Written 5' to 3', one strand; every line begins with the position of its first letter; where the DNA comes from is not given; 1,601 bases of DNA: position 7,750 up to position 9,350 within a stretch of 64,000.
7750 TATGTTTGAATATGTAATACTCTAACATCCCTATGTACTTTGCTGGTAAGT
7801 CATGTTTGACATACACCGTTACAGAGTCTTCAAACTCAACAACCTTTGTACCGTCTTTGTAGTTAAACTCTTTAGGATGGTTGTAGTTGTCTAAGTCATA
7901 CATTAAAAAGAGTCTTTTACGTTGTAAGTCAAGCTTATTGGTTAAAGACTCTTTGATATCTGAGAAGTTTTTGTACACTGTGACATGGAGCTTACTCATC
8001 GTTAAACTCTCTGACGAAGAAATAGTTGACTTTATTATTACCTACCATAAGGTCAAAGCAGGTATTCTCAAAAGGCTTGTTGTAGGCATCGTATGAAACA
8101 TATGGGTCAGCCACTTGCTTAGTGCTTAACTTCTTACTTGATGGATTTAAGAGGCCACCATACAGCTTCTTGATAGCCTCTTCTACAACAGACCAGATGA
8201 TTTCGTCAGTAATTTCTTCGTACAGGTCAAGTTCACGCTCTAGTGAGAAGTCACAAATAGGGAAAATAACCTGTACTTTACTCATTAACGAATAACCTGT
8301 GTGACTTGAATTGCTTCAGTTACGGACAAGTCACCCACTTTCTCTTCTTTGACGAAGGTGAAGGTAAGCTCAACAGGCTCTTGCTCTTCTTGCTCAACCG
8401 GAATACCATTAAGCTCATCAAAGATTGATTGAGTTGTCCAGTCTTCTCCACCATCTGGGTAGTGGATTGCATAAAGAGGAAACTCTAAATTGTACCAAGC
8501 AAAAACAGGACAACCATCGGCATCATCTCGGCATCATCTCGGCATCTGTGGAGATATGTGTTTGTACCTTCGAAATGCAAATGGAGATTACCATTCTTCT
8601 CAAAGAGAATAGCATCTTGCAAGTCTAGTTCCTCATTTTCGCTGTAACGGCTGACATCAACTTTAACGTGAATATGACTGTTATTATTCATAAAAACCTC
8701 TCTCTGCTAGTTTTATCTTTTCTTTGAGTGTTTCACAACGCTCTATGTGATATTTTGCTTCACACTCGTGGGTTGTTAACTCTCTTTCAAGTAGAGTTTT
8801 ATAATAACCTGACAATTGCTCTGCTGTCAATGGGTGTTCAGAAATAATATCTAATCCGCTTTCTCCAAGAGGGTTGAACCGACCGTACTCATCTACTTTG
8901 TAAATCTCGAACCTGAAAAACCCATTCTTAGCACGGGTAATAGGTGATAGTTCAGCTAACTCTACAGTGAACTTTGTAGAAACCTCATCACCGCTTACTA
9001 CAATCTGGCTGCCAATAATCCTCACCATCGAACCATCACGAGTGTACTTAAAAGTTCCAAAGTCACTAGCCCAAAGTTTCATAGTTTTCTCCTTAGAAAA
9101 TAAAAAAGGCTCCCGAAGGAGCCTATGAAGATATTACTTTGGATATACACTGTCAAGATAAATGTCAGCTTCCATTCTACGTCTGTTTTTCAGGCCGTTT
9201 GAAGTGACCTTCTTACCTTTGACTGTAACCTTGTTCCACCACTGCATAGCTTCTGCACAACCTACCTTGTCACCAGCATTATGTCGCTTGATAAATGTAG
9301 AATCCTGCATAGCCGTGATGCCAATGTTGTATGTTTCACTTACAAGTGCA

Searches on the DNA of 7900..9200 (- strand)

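Call 6: search_dna_similar(query=window:7900-9200:-, collection=phages, mode=near, max_rows=40)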
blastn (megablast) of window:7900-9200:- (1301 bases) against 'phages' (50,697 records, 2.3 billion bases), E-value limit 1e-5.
Records with a match: 215; places in all: 219; records where one place covers at least 80% of the query: 210.
Best place of each record, by identity: 95-99% 6; 90-95% 10; 80-90% 195; 60-80% 4.
By first word of the organism name: Escherichia 110; Salmonella 72; Felixounavirus 14; Enterobacteria 8; Shigella 6; Phage 3; Staphylococcus 1; Citrobacter 1.
By host as written in the record: Escherichia coli 30; - 28; Escherichia coli K-12 MG1655 19; Escherichia coli O157:H7 11; Salmonella enterica 7; Salmonella sp. 6; Salmonella enterica subsp. enterica serovar Infantis 5; Salmonella enterica subsp. enterica 5; and 61 more.
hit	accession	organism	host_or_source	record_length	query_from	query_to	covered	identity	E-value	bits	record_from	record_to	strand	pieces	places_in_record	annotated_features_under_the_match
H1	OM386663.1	Escherichia phage vB_EcoM_ESCO49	Escherichia coli DH5a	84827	1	1301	100%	95.9%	0e+0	2098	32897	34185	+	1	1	hypothetical protein (x3) | D-alanyl-D-alanine carboxypeptidase | lysin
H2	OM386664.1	Escherichia phage vB_EcoM_ESCO50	Escherichia coli DH5a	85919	1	1301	100%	95.6%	0e+0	2076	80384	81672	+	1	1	hypothetical protein (x3) | D-alanyl-D-alanine carboxypeptidase | lysozyme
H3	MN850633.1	Escherichia phage allfine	Escherichia coli K-12 MG1655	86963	1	1301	100%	95.4%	0e+0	2060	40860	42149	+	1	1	hypothetical protein (x3) | D-alanyl-D-alanine carboxypeptidase | lysin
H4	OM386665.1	Escherichia phage vB_EcoM_ESCO56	Escherichia coli DH5a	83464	1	1301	100%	95.4%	0e+0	2060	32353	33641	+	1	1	hypothetical protein (x3) | D-alanyl-D-alanine carboxypeptidase | endolysin glycoside hydrolase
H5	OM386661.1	Escherichia phage vB_EcoM_ESCO45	Escherichia coli DH5a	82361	1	1301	100%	95.2%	0e+0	2043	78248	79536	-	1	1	hypothetical protein (x3) | D-alanyl-D-alanine carboxypeptidase | lysin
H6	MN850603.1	Escherichia phage pinkbiff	Escherichia coli K-12 MG1655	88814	1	1301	100%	94.9%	0e+0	2026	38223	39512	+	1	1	hypothetical protein (x3) | D-alanyl-D-alanine carboxypeptidase | lysin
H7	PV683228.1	Escherichia phage EcF-vB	Escherichia coli (multidrug resistant)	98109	1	1301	100%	94.7%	0e+0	2010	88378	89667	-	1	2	none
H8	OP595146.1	Escherichia phage vB_EcoM_DE17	Escherichia coli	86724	1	1301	100%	94.5%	0e+0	1999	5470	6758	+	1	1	hypothetical protein (x4) | lysozyme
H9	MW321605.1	Salmonella phage SP4 SHa-2019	Salmonella enterica QH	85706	1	1301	100%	94.4%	0e+0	1991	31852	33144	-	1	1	hypothetical protein (x4) | lysin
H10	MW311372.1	Salmonella phage SEP1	Salmonella enterica QH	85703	1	1301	100%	94.4%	0e+0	1991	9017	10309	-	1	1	hypothetical protein (x4) | lysin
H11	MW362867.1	Salmonella phage SP2 SHa-2019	Salmonella enterica QH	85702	1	1301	100%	94.4%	0e+0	1991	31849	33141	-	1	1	hypothetical protein (x4) | lysin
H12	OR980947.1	Shigella phage Tf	Shigella flexneri 2b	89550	1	1301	100%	94.0%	0e+0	1960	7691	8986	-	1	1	hypothetical protein (x4) | endolysin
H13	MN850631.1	Escherichia phage mio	Escherichia coli K-12 MG1655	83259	1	1301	100%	93.4%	0e+0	1916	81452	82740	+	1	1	hypothetical protein (x3) | D-alanyl-D-alanine carboxypeptidase | putative lysin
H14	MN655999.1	Shigella phage Z31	Shigella sonnei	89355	1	1301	100%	92.5%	0e+0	1858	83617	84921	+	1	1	hypothetical protein (x4) | lysin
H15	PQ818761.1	Escherichia phage EcoM2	Escherichia coli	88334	1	1301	100%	89.5%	0e+0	1633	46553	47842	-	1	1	hypothetical protein (x4) | endolysin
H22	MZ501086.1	Escherichia phage JohannRWettstein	Escherichia coli K-12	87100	1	1301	100%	89.2%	0e+0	1615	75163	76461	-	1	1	hypothetical protein (x4) | endolysin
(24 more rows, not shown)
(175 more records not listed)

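Call 7: get_annotated_region(hit=H1, flank=500)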
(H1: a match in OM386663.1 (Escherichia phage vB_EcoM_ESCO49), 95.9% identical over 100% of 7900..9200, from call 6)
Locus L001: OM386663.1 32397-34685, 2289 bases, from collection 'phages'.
description: Escherichia phage vB_EcoM_ESCO49, complete genome.
organism: Escherichia phage vB_EcoM_ESCO49 (NCBI taxid 2918871)
taxonomy: Viruses; Duplodnaviria; Heunggongvirae; Uroviricota; Caudoviricetes; Ounavirinae; Felixounavirus
host: Escherichia coli DH5a; source: horse dung; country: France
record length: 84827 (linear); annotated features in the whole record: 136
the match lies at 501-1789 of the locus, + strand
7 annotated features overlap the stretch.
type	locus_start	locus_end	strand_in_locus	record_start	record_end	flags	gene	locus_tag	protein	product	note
CDS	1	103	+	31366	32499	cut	-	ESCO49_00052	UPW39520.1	major tail protein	-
CDS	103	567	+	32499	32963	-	-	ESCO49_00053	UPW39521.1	lysin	-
CDS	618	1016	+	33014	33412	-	-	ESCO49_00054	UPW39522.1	hypothetical protein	-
CDS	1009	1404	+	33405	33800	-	-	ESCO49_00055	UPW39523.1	D-alanyl-D-alanine carboxypeptidase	-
CDS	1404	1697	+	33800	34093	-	-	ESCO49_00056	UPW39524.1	hypothetical protein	-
CDS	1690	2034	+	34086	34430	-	-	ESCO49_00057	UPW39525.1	hypothetical protein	-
CDS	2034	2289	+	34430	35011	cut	-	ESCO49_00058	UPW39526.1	hypothetical protein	-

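Call 8: get_annotated_region(hit=H3, flank=500)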
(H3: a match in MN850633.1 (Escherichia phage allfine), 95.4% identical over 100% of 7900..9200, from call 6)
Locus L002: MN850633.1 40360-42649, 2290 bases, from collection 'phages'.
description: Escherichia phage allfine, complete genome.
organism: Escherichia phage allfine (NCBI taxid 2696380)
taxonomy: Viruses; Duplodnaviria; Heunggongvirae; Uroviricota; Caudoviricetes; Ounavirinae; Felixounavirus
host: Escherichia coli K-12 MG1655; source: wastewater; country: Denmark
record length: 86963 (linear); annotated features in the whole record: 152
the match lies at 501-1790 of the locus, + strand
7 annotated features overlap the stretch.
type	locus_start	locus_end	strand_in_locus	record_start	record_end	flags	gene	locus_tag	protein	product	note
CDS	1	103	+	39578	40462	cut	-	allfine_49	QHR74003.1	putative tail protein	PVOGs: VOG9325; putative tail protein [Shigella phage Sf14]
CDS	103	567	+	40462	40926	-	-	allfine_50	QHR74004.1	lysin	lysin [Shigella phage Sf17]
CDS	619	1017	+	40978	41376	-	-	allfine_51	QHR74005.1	hypothetical protein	PVOGs: VOG4948; Hypothetical protein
CDS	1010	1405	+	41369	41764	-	-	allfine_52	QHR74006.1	D-alanyl-D-alanine carboxypeptidase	PVOGs: VOG6254; D-alanyl-D-alanine carboxypeptidase [Salmonella phage BPS17W1]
CDS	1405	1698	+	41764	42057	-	-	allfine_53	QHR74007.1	hypothetical protein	PVOGs: VOG1515; Hypothetical protein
CDS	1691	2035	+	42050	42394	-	-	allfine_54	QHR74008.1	hypothetical protein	PVOGs: VOG1468; Hypothetical protein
CDS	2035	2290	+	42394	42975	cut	-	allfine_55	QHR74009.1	hypothetical protein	PVOGs: VOG1467; Hypothetical protein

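Call 9: get_annotated_region(hit=H9, flank=500)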
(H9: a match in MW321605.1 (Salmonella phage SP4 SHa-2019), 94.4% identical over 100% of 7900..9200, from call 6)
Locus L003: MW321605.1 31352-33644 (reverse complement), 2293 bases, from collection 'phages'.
description: Salmonella phage SP4 SHa-2019, complete genome.
organism: Salmonella phage SP4 SHa-2019 (NCBI taxid 2692160)
taxonomy: Viruses; Duplodnaviria; Heunggongvirae; Uroviricota; Caudoviricetes; Ounavirinae; Felixounavirus
host: Salmonella enterica QH; source: sewage; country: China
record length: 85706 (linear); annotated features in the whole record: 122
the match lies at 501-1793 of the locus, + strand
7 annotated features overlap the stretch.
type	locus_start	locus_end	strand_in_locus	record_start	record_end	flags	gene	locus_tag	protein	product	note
CDS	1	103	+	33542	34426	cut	-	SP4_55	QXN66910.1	hypothetical protein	hypothetical protein SP010_00592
CDS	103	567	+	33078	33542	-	-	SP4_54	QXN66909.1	lysin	-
CDS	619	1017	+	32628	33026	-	-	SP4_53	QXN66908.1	hypothetical protein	hypothetical protein BPS15Q2_11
CDS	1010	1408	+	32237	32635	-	-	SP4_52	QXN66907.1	hypothetical protein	hypothetical protein SP107_00535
CDS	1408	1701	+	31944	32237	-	-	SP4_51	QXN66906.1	hypothetical protein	-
CDS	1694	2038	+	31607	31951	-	-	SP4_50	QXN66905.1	hypothetical protein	hypothetical protein HB2014_39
CDS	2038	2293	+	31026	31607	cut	-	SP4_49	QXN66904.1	hypothetical protein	hypothetical protein JH2_120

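Call 10: get_annotated_region(hit=H14, flank=500)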
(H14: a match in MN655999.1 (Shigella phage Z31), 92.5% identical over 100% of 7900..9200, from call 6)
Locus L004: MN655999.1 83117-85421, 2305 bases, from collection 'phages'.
description: Shigella phage Z31, complete genome.
organism: Shigella phage Z31 (NCBI taxid 2675202)
taxonomy: Viruses; Duplodnaviria; Heunggongvirae; Uroviricota; Caudoviricetes; Ounavirinae; Felixounavirus
host: Shigella sonnei; source: sewage; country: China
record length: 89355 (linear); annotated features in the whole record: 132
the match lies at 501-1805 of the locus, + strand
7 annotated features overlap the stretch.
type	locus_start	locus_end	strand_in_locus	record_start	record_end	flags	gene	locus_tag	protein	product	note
CDS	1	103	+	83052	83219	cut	-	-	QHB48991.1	putative tail protein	-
CDS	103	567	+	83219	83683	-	-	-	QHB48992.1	lysin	-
CDS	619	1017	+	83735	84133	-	-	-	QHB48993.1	hypothetical protein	hypothetical protein VpaE1_037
CDS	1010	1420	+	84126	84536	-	-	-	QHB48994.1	hypothetical protein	hypothetical protein vse11_031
CDS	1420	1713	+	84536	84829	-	-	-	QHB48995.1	hypothetical protein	-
CDS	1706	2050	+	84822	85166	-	-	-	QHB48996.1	hypothetical protein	hypothetical protein HB2014_39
CDS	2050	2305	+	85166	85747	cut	-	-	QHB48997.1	hypothetical protein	-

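Call 16: search_dna_similar(query=window:8470-8600:-, collection=phages, mode=distant, max_rows=60)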
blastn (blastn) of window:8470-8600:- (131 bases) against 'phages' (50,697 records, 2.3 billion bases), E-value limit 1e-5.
Records with a match: 163; places in all: 164; records where one place covers at least 80% of the query: 107.
Best place of each record, by identity: 90-95% 3; 80-90% 160.
By first word of the organism name: Escherichia 97; Salmonella 48; Enterobacteria 8; Felixounavirus 6; Shigella 2; Staphylococcus 1; Phage 1.
By host as written in the record: Escherichia coli 27; Escherichia coli K-12 MG1655 18; - 15; Escherichia coli O157:H7 11; Salmonella enterica QH 4; Salmonella enterica 4; Salmonella enterica subsp. enterica serovar Enteritidis 4; Escherichia sp. 4; and 49 more.
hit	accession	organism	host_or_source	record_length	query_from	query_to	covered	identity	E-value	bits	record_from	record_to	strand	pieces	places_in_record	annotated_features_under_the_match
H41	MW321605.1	Salmonella phage SP4 SHa-2019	Salmonella enterica QH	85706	1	131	100%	91.6%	3e-47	193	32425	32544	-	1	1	hypothetical protein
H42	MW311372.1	Salmonella phage SEP1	Salmonella enterica QH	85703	1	131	100%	91.6%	3e-47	193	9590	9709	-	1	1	hypothetical protein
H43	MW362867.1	Salmonella phage SP2 SHa-2019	Salmonella enterica QH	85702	1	131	100%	91.6%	3e-47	193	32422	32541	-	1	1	hypothetical protein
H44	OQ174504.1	Escherichia phage REP5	Escherichia coli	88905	1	131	100%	89.3%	2e-43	179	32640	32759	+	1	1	hypothetical protein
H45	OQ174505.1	Escherichia phage REP6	Escherichia coli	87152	1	131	100%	89.3%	2e-43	179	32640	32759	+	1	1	hypothetical protein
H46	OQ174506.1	Escherichia phage REP7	Escherichia coli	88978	1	131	100%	89.3%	2e-43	179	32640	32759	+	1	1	hypothetical protein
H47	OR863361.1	Salmonella phage SeKF_63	Wastewater effluent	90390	1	131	100%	89.3%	2e-43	179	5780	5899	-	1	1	hypothetical protein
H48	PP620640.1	Escherichia phage fKMPT1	Escherichia coli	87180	1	131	100%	89.3%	2e-43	179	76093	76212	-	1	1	hypothetical protein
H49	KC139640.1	Salmonella phage FSL SP-107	Salmonella enterica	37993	1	131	100%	88.5%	7e-42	175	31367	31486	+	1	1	hypothetical protein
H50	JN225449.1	Enterobacteria phage UAB_Phi87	Salmonella enterica subsp. enterica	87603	1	131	100%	88.5%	7e-42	175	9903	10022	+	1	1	hypothetical protein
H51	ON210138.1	Escherichia phage EC106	Escherichia coli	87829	1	131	100%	88.5%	7e-42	175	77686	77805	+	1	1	hypothetical protein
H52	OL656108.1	Salmonella phage UAB_69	Salmonella enterica subsp. enterica ...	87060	1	131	100%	88.5%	7e-42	175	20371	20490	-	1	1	hypothetical protein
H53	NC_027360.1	Enterobacteria phage UAB_Phi87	Salmonella enterica subsp. enterica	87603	1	131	100%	88.5%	7e-42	175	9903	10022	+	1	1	hypothetical protein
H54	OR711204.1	Salmonella phage fBSPA4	Salmonella enterica 714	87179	1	131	100%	88.5%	7e-42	175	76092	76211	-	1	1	hypothetical protein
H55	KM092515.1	Escherichia phage HY02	Escherichia coli O157:H7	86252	1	131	100%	87.8%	9e-41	170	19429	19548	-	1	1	hypothetical protein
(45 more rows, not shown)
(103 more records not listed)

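Call 33: get_annotated_region(hit=H22, flank=1500)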
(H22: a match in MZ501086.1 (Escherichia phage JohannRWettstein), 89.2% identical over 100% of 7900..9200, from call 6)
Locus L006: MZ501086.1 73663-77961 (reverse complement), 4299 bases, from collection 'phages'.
description: Escherichia phage JohannRWettstein, complete genome.
organism: Escherichia phage JohannRWettstein (NCBI taxid 2852035)
taxonomy: Viruses; Duplodnaviria; Heunggongvirae; Uroviricota; Caudoviricetes; Ounavirinae; Felixounavirus
host: Escherichia coli K-12; source: Rhine river; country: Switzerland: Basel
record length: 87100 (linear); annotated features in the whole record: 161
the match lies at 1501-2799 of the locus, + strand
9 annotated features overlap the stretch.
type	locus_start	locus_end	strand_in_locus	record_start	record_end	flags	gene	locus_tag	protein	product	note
CDS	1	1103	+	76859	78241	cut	-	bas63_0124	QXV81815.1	immunoglobulin-like domain protein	-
CDS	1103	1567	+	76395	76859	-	-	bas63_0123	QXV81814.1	endolysin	-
CDS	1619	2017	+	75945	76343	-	-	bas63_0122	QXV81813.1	hypothetical protein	-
CDS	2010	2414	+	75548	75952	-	-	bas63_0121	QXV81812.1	hypothetical protein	-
CDS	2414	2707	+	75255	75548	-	-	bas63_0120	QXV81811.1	hypothetical protein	-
CDS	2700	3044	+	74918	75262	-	-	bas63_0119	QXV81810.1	hypothetical protein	-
CDS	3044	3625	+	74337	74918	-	-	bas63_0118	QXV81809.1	hypothetical protein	-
CDS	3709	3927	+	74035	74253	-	-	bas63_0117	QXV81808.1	hypothetical protein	-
CDS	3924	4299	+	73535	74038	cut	-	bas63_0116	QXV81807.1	hypothetical protein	-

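Call 44: search_dna_similar(query=window:8400-8700:-, collection=ecoli_genomes, mode=near, max_rows=20)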
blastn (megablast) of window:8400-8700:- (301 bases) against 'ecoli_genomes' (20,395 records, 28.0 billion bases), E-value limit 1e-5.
No match.

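Call 75: search_dna_similar(query=window:8505-8560:-, collection=phages, mode=distant, max_evalue=1, max_rows=15)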
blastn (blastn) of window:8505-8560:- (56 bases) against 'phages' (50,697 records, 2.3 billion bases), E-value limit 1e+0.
Records with a match: 142; places in all: 142; records where one place covers at least 80% of the query: 25.
Best place of each record, by identity: >=99% 21; 95-99% 19; 90-95% 102.
By first word of the organism name: Escherichia 83; Salmonella 41; Enterobacteria 7; Felixounavirus 6; Shigella 2; Phage 2; Staphylococcus 1.
By host as written in the record: Escherichia coli 24; - 15; Escherichia coli K-12 MG1655 13; Escherichia coli O157:H7 11; Salmonella enterica subsp. enterica serovar Infantis 4; Escherichia sp. 4; Salmonella enterica QH 4; Escherichia coli DH5a 4; and 42 more.
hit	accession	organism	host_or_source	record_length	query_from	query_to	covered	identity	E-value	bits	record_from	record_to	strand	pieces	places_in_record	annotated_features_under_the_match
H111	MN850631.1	Escherichia phage mio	Escherichia coli K-12 MG1655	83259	1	56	100%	95.0%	2e-4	97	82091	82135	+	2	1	D-alanyl-D-alanine carboxypeptidase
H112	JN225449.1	Enterobacteria phage UAB_Phi87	Salmonella enterica subsp. enterica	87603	2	56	98%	96.6%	2e-5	100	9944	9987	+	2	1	hypothetical protein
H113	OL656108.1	Salmonella phage UAB_69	Salmonella enterica subsp. enterica ...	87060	2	56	98%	96.6%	2e-5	100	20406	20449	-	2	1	hypothetical protein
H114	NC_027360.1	Enterobacteria phage UAB_Phi87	Salmonella enterica subsp. enterica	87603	2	56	98%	96.6%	2e-5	100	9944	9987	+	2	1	hypothetical protein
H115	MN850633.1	Escherichia phage allfine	Escherichia coli K-12 MG1655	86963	2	56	98%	95.2%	5e-6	103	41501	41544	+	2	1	D-alanyl-D-alanine carboxypeptidase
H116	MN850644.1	Escherichia phage ekra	Escherichia coli K-12 MG1655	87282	2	56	98%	95.2%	5e-6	103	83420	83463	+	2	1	D-alanyl-D-alanine carboxypeptidase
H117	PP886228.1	Escherichia phage vB_EcoM_D4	Escherichia coli O157:H7 (ATCC 43888)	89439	2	56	98%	93.7%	2e-5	98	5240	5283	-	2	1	hypothetical protein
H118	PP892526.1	Escherichia phage vB_EcoM_I14.1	Escherichia coli O157:H7 ATCC 43888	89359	2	56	98%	93.7%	2e-5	98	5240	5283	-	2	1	hypothetical protein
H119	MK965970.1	Salmonella phage DaR-2019b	poultry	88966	2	56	98%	93.7%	6e-5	98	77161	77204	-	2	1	hypothetical protein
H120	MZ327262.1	Salmonella phage vB_Si_DR094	Salmonella enterica subsp. enterica ...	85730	2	56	98%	93.7%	6e-5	98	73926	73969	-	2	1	D-alanyl-D-alanine carboxypeptidase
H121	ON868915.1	Salmonella phage vB_SalM_SPJ41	Salmonella sp.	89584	2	56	98%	93.7%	6e-5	98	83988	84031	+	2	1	hypothetical protein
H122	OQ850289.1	Escherichia phage vB_EcoM_ULIM3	Escherichia sp.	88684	2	56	98%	93.7%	6e-5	98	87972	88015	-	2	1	hypothetical protein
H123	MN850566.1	Escherichia phage garuso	Escherichia coli K-12 MG1655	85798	1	56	100%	90.6%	7e-4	91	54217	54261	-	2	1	D-alanyl-D-alanine carboxypeptidase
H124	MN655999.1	Shigella phage Z31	Shigella sonnei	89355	1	56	100%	90.6%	2e-4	91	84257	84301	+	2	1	hypothetical protein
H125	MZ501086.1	Escherichia phage JohannRWettstein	Escherichia coli K-12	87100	1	56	100%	90.6%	2e-4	91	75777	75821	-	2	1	hypothetical protein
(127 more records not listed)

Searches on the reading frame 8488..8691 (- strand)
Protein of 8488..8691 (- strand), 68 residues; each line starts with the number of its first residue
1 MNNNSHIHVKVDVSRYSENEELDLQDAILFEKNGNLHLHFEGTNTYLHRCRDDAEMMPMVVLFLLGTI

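Call 19: find_encoding_contigs(protein=window:8488-8691:-, flank=3000, max_places=10)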
Protein seq(68 aa) (68 aa): 1 contig read that carries it; 1 place shown.
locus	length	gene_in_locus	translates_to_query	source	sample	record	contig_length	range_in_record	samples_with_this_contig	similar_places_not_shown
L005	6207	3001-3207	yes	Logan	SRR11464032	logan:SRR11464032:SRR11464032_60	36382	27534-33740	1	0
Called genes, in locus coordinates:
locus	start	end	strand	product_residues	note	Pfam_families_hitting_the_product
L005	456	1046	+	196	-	-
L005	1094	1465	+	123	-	-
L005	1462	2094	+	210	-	PF07679:I-set (weak), PF13895:Ig_2, PF13927:Ig_3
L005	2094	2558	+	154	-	PF00959:Phage_lysozyme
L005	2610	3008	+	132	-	-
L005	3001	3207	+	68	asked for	-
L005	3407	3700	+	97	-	-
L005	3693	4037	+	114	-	-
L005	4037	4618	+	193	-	-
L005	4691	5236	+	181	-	-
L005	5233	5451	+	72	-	-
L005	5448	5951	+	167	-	-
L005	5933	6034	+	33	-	-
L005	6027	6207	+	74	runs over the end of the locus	-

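Call 56: search_protein_families(library=ncbifam, proteins=[window:8488-8691:-], max_evalue=1)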
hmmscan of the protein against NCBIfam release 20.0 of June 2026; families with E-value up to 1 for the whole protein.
seq(68 aa): 0 families
